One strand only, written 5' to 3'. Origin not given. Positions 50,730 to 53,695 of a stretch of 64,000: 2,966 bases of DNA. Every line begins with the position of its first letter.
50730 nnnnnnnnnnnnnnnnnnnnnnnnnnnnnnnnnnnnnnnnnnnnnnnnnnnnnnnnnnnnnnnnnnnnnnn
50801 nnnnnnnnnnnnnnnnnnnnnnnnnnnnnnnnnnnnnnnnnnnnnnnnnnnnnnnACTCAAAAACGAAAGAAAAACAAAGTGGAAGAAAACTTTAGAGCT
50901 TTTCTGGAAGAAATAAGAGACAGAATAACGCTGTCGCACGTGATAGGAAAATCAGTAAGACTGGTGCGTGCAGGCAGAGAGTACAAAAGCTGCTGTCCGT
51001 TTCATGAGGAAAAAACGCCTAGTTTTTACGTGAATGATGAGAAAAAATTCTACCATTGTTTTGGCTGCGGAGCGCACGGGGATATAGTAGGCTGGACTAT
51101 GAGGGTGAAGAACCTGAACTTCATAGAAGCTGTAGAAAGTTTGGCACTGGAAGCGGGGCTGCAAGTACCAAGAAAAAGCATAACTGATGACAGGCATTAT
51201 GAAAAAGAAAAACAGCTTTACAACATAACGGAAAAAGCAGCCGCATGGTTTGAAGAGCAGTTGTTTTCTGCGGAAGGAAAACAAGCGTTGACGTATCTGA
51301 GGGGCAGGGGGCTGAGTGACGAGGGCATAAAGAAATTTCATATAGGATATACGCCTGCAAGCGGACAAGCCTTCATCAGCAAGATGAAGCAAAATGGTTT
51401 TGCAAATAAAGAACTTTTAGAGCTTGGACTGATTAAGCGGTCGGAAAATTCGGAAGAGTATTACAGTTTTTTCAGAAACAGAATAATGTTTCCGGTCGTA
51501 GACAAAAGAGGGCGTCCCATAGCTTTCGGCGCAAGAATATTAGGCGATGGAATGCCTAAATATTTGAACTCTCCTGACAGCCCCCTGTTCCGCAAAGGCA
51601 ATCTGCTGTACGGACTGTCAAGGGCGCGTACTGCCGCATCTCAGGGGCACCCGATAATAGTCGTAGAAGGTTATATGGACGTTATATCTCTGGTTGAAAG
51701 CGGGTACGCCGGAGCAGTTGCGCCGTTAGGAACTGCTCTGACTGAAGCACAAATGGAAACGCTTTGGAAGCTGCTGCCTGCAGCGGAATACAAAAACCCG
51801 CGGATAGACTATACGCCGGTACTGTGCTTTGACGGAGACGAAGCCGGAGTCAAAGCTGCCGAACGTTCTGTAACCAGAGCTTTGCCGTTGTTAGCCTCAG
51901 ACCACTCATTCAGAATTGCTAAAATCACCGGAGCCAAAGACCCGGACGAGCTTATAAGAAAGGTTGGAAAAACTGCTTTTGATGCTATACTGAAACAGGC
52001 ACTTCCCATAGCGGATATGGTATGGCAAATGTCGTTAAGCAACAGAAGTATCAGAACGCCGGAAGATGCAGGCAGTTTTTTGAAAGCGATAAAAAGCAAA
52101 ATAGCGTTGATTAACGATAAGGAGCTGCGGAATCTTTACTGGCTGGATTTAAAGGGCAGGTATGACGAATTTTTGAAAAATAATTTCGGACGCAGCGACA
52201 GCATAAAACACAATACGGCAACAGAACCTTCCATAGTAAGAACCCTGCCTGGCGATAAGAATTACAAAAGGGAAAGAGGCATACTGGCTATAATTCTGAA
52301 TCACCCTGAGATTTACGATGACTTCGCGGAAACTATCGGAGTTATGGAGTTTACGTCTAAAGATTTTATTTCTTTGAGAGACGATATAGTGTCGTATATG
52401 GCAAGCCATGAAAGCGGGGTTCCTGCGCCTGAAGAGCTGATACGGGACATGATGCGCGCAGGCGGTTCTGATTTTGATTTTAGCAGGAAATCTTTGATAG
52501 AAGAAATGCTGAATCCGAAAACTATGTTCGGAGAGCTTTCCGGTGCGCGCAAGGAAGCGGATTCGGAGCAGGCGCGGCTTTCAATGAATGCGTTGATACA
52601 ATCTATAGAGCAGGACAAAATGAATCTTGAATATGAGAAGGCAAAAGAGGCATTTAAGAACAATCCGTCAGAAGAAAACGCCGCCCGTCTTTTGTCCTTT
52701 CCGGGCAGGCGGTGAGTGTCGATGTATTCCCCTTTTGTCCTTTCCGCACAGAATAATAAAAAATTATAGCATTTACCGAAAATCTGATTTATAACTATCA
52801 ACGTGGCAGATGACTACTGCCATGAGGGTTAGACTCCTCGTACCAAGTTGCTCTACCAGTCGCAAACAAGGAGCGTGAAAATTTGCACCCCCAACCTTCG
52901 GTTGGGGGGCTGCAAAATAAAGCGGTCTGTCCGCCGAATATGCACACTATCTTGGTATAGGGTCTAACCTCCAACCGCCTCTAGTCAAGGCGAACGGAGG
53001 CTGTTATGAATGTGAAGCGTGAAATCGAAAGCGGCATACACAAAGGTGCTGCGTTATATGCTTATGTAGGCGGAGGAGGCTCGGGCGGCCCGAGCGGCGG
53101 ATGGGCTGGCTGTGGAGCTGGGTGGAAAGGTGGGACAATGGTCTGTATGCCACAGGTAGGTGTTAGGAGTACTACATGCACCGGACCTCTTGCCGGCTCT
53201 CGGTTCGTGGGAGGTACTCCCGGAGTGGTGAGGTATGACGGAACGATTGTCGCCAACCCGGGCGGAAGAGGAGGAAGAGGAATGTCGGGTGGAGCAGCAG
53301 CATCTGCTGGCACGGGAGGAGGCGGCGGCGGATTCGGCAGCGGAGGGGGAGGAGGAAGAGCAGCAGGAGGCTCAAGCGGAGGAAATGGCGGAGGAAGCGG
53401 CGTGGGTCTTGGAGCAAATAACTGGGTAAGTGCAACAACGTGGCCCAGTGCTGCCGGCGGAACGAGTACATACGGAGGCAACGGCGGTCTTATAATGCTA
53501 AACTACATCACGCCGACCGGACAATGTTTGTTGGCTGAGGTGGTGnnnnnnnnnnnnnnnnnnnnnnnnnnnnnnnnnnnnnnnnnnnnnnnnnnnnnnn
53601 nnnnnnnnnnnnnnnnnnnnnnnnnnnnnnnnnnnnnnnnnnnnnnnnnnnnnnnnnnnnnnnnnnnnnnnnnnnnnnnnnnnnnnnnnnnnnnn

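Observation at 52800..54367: Second glycine-rich paralog has four Cys-rich tandem modules, no signal peptide and a leader hairpin over its SD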

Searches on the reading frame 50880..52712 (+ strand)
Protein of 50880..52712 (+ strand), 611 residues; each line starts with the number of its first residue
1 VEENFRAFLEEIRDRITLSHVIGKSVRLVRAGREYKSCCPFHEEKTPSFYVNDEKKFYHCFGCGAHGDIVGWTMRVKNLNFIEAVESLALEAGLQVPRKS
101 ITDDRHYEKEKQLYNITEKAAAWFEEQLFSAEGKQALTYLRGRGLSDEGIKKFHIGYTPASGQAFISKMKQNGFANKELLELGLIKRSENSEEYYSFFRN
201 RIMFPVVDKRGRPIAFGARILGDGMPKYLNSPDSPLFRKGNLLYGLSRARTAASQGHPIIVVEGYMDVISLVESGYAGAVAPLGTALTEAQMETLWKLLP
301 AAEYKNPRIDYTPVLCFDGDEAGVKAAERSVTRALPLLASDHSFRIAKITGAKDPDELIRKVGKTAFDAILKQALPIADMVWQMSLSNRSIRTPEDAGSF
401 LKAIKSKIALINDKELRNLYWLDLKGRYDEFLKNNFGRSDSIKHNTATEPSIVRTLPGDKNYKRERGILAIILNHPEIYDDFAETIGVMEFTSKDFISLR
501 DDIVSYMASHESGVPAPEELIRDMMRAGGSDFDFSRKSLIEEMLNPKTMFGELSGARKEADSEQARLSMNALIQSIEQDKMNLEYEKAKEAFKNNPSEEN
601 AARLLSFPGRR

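Call 19: find_related_loci(query=window:50880-52712:+, collection=genome_contigs, flank=4000)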
Query window:50880-52712:+ (611 aa) in genome_contigs; peptide patterns used: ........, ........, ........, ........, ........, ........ (x = any residue, [..] = any of these).
69 stretches matched a pattern; 10 encode a relative of the query (tblastn E <= 1e-3); 10 distinct loci.
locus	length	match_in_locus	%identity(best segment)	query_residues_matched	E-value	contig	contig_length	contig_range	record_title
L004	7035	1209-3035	46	7-607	7e-178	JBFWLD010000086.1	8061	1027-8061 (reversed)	MAG: Bdellovibrionales bacterium isolate CA_2019_NHSR_58 NODE_18580_length_8061_cov_3.334888_NHSR, whole genome shotgun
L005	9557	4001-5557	36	8-511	1e-98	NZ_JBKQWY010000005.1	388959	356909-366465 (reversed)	Maricaulis sp. D1M11 contig5, whole genome shotgun sequence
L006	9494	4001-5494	39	8-511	1e-98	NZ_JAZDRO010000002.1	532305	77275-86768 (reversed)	Hyphobacterium marinum strain Y60-23 scaffold_2_length=532306, whole genome shotgun sequence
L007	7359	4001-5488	39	8-509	3e-98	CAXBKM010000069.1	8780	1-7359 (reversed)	MAG TPA_asm: uncultured Maricaulaceae bacterium isolate ERR2762116_metabat2_130 genome assembly, contig: ERZ3422114.1071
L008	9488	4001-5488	37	8-508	2e-95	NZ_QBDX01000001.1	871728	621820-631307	Hyphobacterium indicum strain 2ED5 Contig_1_length_871728, whole genome shotgun sequence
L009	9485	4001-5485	36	8-507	2e-93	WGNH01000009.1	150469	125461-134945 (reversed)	MAG: Alphaproteobacteria bacterium isolate RI_462 c_000000025184, whole genome shotgun sequence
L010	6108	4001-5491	36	8-508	3e-93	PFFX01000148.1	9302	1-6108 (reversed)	MAG: Rhodobacterales bacterium CG15_BIG_FIL_POST_REV_8_21_14_020_59_13 CG15_8_21_14_0.20_scaffold_2785_c, whole genome s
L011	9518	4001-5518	36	8-514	5e-94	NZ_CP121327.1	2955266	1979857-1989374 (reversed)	MAG: Hyphobacterium sp. isolate NCC532_bact_7827 chromosome, complete genome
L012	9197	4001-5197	37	8-420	2e-86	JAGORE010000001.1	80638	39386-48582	MAG: Rickettsiales bacterium isolate Gw_Eff_bin_241 Gw_Eff_391_length_80638_cov_5.325334, whole genome shotgun sequence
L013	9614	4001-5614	33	10-578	1e-86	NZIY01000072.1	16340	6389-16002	MAG: SAR116 cluster bacterium isolate MED585 101447, whole genome shotgun sequence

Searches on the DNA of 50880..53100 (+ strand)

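Call 6: search_rna_families(source=window, start=52650, end=53100, threshold=evalue, max_evalue=10, show_alignments=3)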
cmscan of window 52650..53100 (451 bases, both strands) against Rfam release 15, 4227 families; matches with E-value up to 10: 5.
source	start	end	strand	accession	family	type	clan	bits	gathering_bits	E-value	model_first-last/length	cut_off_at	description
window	52900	52984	+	RF02221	sRNA-Xcc1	Gene; sRNA;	-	33.4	53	0.0004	1-87/87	no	sRNA-Xcc1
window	52935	53004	+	RF00043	Plasmid_R1162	Gene; antisense;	-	17.6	55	1.4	1-75/75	no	R1162-like plasmid antisense RNA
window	52881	52916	-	RF00245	mir-19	Gene; miRNA;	CL00110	14.4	50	7.7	22-57/79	no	mir-19 microRNA precursor family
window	52972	53012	+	RF03537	Flavi_TBFV_SL6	Cis-reg;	-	13.4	38.3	3.5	1-45/45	no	Tick-borne Flavivirus short stem-loop SL6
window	52992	53029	+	RF02207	WT1-AS_5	Gene; lncRNA;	-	10.5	80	5.6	33-79/79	no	WT1 antisense RNA conserved region 5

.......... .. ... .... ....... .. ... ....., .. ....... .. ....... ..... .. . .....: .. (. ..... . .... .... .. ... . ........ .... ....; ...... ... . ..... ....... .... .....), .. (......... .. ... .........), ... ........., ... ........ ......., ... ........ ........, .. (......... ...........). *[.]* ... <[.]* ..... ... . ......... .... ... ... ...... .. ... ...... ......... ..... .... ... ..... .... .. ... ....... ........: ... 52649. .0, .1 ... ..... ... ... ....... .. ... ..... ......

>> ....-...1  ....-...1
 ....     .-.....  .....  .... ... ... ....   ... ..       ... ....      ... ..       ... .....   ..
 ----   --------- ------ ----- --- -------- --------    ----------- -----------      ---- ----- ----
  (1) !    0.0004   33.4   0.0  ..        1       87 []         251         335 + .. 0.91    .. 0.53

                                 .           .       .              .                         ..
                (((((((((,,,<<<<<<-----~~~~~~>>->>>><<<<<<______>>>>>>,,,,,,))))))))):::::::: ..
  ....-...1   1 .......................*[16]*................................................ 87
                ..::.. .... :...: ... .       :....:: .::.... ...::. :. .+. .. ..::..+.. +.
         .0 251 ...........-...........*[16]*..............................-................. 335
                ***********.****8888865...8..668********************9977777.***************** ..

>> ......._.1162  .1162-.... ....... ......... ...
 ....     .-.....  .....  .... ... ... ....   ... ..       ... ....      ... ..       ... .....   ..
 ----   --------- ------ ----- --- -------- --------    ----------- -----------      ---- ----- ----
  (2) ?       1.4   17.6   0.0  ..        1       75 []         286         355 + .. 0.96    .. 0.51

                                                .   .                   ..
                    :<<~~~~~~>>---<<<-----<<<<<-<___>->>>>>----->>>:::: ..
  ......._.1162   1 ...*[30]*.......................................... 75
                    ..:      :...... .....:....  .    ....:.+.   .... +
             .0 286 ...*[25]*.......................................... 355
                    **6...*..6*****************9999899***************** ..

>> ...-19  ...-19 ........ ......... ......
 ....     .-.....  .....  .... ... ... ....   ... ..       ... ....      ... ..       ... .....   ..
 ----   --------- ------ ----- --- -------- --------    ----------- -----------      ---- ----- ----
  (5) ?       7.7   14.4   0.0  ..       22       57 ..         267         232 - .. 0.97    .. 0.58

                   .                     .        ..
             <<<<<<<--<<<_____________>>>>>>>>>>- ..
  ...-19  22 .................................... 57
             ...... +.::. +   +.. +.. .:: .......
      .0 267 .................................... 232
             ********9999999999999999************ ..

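Call 21: search_rna_families(sources=[L004], threshold=gathering)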
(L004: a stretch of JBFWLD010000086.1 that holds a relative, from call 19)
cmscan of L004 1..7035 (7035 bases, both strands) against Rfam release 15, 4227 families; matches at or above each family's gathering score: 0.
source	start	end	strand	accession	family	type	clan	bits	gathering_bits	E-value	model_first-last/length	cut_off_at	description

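Call 76: search_dna_similar(query=window:52716-53005:+, collection=plasmids, mode=distant, max_evalue=0.01, max_rows=10)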
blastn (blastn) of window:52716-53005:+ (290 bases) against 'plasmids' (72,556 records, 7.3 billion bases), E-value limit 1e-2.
No match.

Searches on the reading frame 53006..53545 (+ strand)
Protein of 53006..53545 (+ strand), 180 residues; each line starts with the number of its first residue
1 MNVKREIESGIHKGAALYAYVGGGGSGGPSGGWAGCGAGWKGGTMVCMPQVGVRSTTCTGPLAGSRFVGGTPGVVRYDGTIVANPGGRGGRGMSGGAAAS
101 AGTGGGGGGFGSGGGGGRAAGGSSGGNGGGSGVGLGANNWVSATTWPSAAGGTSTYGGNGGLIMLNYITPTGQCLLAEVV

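Call 22: find_homologous_proteins(query=window:53006-53545:+, max_evalue=0.01)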
Query window:53006-53545:+: 8000 candidates shared short words with the query, none scored E <= 0.01.

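Call 25: find_related_loci(query=A1, collection=metagenome_contigs, flank=3000)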
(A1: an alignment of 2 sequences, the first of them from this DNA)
Query A1 (179 aa) in metagenome_contigs; peptide patterns used: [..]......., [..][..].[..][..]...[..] (x = any residue, [..] = any of these).
113 stretches matched a pattern; 3 encode a relative of the query (tblastn E <= 1e-3); 3 distinct loci.
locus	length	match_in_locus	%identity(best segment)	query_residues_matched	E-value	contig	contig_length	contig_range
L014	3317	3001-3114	55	134-167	2e-8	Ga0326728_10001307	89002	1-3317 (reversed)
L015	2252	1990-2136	57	134-176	5e-8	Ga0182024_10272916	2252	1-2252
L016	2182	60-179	53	134-168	3e-7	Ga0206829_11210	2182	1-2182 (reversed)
